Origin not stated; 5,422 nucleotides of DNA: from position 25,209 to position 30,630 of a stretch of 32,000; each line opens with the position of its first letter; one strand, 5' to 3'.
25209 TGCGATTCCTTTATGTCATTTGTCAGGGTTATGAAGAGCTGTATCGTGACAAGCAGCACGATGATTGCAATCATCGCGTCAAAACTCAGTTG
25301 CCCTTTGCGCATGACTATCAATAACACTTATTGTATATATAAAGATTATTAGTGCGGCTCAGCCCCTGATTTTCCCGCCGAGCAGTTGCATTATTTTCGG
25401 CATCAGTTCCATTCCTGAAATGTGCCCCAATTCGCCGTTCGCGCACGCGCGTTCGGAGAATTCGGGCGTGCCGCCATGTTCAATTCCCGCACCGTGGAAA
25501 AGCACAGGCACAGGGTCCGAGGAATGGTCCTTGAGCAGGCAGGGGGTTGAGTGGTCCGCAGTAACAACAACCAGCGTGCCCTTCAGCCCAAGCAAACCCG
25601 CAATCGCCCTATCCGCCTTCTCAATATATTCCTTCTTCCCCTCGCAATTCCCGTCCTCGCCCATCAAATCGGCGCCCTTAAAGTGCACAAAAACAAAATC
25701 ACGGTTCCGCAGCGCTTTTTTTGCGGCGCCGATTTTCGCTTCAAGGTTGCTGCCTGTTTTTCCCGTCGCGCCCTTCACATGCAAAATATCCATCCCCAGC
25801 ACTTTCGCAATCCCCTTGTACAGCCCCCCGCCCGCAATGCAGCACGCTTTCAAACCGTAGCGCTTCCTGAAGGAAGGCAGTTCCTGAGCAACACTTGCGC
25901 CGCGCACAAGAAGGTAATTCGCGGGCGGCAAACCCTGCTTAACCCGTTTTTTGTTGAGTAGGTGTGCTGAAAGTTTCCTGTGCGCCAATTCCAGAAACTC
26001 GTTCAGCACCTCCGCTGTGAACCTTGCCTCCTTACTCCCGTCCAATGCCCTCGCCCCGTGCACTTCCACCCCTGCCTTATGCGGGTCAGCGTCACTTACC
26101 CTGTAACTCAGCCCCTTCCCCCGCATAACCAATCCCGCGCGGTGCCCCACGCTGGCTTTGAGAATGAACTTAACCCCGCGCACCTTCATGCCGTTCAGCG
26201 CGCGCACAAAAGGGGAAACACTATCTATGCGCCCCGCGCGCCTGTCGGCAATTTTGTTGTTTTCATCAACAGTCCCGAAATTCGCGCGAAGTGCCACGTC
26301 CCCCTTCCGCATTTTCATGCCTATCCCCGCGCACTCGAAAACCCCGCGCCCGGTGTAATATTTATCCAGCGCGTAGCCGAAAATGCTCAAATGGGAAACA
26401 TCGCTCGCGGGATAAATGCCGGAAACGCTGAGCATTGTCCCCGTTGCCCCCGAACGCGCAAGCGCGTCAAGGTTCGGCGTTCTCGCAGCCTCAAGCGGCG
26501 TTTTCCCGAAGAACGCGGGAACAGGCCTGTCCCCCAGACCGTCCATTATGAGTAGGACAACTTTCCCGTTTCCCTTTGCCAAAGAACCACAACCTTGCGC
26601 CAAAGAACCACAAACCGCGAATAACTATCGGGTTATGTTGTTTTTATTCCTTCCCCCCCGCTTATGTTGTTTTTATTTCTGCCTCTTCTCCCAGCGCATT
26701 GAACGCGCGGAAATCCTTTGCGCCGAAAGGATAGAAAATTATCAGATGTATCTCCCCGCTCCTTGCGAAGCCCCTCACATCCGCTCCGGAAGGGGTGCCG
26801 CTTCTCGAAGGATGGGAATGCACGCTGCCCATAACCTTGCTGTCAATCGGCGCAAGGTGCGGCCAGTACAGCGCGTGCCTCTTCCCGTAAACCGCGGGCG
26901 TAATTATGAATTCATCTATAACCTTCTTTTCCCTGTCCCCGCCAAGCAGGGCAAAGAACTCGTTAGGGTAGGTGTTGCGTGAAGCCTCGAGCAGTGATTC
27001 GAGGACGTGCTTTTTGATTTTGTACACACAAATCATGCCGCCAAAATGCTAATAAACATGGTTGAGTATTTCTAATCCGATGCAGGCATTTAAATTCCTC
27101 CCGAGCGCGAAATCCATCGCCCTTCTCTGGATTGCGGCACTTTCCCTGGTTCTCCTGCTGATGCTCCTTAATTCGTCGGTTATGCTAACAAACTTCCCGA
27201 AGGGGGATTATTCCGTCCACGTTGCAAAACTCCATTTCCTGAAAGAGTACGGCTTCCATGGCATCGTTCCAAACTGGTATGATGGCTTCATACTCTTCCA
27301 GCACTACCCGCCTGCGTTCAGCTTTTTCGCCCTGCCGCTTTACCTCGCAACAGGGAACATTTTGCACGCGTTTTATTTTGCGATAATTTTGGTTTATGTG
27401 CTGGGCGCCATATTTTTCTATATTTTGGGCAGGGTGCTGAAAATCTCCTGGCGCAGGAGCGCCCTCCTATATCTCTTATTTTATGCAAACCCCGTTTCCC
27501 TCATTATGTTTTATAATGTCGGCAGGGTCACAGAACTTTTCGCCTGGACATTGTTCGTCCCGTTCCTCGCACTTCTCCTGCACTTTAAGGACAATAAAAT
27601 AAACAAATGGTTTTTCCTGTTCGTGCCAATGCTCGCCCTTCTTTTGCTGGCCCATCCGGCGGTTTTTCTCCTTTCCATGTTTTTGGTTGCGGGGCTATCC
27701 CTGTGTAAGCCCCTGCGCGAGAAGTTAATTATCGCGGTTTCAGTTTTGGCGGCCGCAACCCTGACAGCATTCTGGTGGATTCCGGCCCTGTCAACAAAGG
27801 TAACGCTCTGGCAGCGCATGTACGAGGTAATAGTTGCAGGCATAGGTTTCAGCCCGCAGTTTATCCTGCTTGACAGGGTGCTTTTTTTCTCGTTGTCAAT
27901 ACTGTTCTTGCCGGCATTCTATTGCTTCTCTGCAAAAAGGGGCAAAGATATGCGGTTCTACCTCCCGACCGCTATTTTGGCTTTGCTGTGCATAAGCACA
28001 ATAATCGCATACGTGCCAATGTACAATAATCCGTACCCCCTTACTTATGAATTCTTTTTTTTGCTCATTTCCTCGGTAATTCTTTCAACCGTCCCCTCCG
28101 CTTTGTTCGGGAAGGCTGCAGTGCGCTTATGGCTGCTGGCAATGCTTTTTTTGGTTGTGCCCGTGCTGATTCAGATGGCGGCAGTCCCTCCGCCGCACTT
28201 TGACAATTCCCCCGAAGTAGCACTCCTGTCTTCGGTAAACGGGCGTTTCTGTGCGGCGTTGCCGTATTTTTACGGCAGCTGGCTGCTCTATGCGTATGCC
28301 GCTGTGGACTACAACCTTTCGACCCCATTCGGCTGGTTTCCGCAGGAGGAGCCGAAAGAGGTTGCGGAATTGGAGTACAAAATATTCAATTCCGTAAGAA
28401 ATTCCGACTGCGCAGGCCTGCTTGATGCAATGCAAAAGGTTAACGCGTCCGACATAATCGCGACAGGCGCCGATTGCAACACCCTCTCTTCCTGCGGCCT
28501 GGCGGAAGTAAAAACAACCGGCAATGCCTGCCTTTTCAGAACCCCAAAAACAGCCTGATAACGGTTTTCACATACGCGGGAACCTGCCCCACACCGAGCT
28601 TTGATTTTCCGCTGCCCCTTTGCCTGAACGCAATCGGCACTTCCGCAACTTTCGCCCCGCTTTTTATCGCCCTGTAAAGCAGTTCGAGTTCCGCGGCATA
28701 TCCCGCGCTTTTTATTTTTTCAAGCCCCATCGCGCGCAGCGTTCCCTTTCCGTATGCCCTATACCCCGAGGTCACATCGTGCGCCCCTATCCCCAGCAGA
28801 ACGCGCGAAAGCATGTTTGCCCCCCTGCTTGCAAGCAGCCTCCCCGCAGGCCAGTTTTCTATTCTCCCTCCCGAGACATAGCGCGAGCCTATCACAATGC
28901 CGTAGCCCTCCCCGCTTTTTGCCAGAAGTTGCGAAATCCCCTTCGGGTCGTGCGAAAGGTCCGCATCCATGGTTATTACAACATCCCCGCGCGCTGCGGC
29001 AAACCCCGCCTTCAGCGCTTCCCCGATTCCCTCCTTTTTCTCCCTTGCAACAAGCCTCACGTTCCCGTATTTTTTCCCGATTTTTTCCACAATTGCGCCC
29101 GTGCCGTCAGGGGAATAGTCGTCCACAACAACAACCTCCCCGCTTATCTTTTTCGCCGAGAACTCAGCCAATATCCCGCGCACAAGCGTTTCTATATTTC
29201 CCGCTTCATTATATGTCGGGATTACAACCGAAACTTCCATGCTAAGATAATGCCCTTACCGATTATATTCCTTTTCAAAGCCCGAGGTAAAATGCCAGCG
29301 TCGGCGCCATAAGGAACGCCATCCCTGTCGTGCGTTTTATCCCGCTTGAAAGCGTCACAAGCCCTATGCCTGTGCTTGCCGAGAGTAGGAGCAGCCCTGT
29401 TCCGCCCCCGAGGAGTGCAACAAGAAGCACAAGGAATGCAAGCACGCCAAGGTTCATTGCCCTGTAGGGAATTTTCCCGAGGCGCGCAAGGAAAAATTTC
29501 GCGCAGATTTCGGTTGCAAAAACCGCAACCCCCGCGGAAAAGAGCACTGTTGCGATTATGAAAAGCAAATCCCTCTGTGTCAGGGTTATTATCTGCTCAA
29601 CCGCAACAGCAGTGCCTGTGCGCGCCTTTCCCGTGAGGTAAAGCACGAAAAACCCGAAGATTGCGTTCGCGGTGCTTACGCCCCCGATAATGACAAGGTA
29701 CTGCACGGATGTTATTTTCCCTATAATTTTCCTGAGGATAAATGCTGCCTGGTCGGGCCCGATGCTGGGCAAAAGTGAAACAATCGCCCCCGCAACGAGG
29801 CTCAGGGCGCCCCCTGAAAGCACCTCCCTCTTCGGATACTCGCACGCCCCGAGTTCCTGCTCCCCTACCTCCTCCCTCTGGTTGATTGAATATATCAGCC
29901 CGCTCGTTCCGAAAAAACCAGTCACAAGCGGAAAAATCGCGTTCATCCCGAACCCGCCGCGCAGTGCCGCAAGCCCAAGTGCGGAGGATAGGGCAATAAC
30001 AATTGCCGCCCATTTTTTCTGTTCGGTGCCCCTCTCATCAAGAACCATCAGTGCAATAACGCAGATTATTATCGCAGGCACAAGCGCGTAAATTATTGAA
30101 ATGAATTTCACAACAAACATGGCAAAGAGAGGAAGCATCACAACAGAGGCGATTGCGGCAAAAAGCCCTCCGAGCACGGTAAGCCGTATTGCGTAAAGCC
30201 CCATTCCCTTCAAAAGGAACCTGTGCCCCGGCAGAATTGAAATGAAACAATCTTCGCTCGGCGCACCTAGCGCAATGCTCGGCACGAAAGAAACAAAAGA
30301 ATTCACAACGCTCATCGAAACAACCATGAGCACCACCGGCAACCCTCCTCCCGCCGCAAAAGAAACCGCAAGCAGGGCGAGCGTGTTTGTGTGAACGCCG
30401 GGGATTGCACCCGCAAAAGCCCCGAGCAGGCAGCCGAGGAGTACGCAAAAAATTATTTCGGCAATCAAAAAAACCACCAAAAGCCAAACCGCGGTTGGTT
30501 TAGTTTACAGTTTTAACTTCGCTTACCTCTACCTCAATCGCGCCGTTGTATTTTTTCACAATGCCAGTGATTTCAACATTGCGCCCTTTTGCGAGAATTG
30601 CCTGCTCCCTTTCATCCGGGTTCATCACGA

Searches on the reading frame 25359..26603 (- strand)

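Call 82: search_protein_families(library=pfam, proteins=[window:25359-26603:-], max_evalue=0.0001)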
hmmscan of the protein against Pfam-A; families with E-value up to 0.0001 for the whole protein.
window:25359-26603:- (414 aa): 2 families
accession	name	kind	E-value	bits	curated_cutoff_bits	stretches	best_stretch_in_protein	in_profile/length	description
PF01676.23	Metalloenzyme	-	3e-49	168.2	24.3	1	14-402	2-247/252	Metalloenzyme superfamily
PF10143.14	PhosphMutase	-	2.4e-42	145.1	21.5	1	49-217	1-170/170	2,3-bisphosphoglycerate-independent phosphoglycerate mutase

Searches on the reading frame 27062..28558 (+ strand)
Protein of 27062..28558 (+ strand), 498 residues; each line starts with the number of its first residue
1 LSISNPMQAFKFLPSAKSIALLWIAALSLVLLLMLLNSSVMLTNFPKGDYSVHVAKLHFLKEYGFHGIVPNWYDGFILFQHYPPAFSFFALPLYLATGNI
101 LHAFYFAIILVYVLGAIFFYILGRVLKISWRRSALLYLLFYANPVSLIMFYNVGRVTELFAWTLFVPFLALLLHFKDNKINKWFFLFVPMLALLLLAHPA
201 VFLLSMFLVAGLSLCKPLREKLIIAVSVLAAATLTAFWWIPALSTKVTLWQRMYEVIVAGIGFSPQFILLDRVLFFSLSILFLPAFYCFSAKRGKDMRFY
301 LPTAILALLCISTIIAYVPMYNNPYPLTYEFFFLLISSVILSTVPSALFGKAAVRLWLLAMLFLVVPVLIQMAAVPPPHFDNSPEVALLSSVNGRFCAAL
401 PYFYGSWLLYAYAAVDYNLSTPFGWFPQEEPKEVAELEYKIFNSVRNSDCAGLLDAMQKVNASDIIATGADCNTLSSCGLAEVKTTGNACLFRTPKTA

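Call 82: search_protein_families(library=pfam, proteins=[window:27062-28558:+], max_evalue=0.0001)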
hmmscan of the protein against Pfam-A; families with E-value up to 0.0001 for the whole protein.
window:27062-28558:+ (498 aa): 1 family
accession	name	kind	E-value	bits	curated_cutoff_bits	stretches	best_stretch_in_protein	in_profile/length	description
PF10131.15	PTPS_related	-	1.3e-11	44.1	26.4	1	79-433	1-372/621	6-pyruvoyl-tetrahydropterin synthase related domain; membrane protein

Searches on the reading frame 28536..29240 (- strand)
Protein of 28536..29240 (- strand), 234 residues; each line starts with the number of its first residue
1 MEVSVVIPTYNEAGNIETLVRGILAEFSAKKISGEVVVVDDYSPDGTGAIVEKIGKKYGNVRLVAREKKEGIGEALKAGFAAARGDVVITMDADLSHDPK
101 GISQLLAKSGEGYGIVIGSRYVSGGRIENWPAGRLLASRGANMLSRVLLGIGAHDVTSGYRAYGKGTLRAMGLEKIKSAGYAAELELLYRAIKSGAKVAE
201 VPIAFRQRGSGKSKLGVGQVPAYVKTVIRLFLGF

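Call 83: search_protein_families(library=pfam, proteins=[window:28536-29240:-], max_evalue=0.0001)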
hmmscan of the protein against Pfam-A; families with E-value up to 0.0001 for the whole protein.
window:28536-29240:- (234 aa): 3 families
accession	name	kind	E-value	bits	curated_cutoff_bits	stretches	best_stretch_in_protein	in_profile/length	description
PF00535.33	Glycos_transf_2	-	3.6e-34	118.5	23.3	1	4-166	1-162/168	Glycosyl transferase family 2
PF13641.12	Glyco_tranf_2_3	-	4.3e-10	40.4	27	1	3-124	3-127/230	Glycosyltransferase like family 2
PF10111.15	Glyco_tranf_2_2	-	1.3e-05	25.3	27.3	1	4-95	1-92/276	Glycosyltransferase like family 2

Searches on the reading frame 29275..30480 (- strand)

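Call 82: search_protein_families(library=pfam, proteins=[window:29275-30480:-], max_evalue=0.0001)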
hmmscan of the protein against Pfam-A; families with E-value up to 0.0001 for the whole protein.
window:29275-30480:- (401 aa): 1 family
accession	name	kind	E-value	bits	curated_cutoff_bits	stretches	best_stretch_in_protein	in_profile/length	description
PF01970.21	TctA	-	1.7e-32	113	28.9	1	10-383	1-418/423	Tripartite tricarboxylate transporter TctA family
